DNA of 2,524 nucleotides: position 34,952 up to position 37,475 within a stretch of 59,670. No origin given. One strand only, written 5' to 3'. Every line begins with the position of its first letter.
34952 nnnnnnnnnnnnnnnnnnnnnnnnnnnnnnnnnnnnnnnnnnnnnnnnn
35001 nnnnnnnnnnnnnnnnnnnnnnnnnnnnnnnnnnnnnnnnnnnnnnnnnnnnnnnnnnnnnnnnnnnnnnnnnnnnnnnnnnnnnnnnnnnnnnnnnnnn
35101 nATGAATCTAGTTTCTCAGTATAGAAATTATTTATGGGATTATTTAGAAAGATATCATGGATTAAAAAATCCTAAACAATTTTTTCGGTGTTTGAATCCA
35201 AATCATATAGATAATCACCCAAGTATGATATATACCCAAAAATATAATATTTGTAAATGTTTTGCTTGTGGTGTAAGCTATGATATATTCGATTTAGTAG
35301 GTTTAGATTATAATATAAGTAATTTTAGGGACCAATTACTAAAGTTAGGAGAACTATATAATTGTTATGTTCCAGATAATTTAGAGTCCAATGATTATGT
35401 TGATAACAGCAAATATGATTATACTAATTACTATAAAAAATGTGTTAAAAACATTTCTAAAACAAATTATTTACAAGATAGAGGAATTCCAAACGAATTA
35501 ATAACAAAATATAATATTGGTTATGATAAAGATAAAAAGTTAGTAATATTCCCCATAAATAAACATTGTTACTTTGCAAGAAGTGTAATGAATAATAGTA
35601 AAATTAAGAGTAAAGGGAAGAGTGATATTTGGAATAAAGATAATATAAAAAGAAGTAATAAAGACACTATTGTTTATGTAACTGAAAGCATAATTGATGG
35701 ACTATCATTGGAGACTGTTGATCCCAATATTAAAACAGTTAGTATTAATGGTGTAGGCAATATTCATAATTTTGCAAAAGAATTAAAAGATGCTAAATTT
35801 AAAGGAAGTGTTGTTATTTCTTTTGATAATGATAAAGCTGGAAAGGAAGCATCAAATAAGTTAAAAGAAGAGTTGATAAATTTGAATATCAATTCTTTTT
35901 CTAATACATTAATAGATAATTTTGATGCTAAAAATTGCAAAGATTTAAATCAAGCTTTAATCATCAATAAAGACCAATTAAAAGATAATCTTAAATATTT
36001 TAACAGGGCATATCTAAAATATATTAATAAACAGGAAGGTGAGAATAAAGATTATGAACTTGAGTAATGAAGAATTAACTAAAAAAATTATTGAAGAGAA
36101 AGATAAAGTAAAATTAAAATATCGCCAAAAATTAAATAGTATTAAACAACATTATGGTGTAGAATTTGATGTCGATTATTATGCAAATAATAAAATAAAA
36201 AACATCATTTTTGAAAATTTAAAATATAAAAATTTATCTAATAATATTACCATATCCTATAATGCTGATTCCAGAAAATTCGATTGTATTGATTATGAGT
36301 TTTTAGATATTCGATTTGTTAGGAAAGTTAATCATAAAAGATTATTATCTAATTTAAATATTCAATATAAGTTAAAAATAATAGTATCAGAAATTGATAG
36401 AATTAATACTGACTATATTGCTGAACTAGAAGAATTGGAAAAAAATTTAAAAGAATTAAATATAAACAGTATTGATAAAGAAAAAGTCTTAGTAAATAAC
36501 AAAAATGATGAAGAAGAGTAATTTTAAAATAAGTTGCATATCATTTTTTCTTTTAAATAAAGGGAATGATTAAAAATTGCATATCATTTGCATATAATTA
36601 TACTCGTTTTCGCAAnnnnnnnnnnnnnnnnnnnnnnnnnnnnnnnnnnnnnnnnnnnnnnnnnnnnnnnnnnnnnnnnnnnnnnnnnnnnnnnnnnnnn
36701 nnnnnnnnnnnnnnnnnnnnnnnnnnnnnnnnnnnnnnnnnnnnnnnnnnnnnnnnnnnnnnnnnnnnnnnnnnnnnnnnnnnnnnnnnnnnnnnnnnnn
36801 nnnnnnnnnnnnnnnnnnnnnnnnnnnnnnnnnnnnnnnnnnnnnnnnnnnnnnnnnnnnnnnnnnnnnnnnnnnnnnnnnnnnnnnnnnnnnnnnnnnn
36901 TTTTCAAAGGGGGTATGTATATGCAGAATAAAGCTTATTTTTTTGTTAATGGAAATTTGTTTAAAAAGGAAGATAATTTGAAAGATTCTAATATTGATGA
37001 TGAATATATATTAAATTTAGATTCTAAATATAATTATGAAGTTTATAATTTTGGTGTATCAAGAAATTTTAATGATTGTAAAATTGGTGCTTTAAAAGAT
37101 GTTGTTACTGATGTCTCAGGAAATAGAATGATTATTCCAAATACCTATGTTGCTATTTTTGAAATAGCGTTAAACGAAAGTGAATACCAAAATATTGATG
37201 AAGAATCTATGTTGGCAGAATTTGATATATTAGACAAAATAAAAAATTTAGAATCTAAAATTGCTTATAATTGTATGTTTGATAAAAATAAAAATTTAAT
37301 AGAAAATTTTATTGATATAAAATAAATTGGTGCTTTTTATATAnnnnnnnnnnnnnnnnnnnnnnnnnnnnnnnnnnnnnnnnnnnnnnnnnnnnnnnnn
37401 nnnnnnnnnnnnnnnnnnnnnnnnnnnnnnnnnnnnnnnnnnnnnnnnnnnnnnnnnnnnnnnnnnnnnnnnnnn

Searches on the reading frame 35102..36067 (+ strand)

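Call 7: search_protein_families(library=pfam, max_evalue=0.01, proteins=[window:35102-36067:+])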
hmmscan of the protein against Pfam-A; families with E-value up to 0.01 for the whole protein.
window:35102-36067:+ (321 aa): 6 families
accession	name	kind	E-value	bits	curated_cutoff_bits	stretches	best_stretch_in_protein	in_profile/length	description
PF13155.12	Toprim_2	-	1.7e-12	48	22.1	1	192-285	1-87/88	Toprim-like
PF13362.12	Toprim_3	-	5.7e-08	33.5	27.2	1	191-284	2-87/95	Toprim domain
PF01807.25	Zn_ribbon_DnaG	-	2.3e-06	27.8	24.9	1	13-91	17-94/98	CHC2 zinc finger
PF08275.17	DNAG_N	-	0.00044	20.8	26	1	118-171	12-65/128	DNA primase catalytic core, N-terminal domain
PF13662.12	Toprim_4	-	0.00092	19.8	25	1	191-261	3-77/85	Toprim domain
PF01751.28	Toprim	-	0.0018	18.8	23.1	1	190-258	22-80/96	Toprim domain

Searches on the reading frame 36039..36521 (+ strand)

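Call 7: search_protein_families(library=pfam, max_evalue=0.01, proteins=[window:36039-36521:+])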
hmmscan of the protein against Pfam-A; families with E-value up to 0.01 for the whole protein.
window:36039-36521:+ (160 aa): 2 families
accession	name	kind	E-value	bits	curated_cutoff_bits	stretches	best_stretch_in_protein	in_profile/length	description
PF17568.7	DUF5474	-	0.0047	17.4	25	1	45-80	10-45/77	Family of unknown function (DUF5474)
PF18699.6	MRPL52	-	0.0063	17.2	26.6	1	65-141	5-83/92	Mitoribosomal protein mL52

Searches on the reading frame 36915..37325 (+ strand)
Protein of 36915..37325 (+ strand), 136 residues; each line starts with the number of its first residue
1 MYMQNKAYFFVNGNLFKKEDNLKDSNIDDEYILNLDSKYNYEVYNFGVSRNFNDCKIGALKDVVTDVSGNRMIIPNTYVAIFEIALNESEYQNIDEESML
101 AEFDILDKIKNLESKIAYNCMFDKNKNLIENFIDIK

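Call 7: search_protein_families(library=pfam, max_evalue=0.01, proteins=[window:36915-37325:+])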
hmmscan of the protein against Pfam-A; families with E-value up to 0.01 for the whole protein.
window:36915-37325:+ (136 aa): 0 families
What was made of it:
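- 36760..37920 (+): Small leading-side genes before the relaxase: a 47-aa membrane peptide (36760-36900), a 136-aa acidic protein (36915-37325), a 117-aa protein (37344-37697), and an approximately 76-aa protein with a possible ribbon-helix-helix N-terminus (37690-37920; my reading, no database hit). These are presumed relaxosome accessory proteins. None has a Pfam hit (call 7).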

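Call 18: search_protein_families(library=ncbifam, max_evalue=0.01, proteins=[window:36915-37325:+])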
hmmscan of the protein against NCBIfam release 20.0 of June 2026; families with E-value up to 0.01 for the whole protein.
window:36915-37325:+ (136 aa): 0 families

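Call 43: search_protein_families(library=phrogs, max_evalue=0.01, proteins=[window:36915-37325:+])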
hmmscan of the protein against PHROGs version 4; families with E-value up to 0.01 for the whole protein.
window:36915-37325:+ (136 aa): 0 families
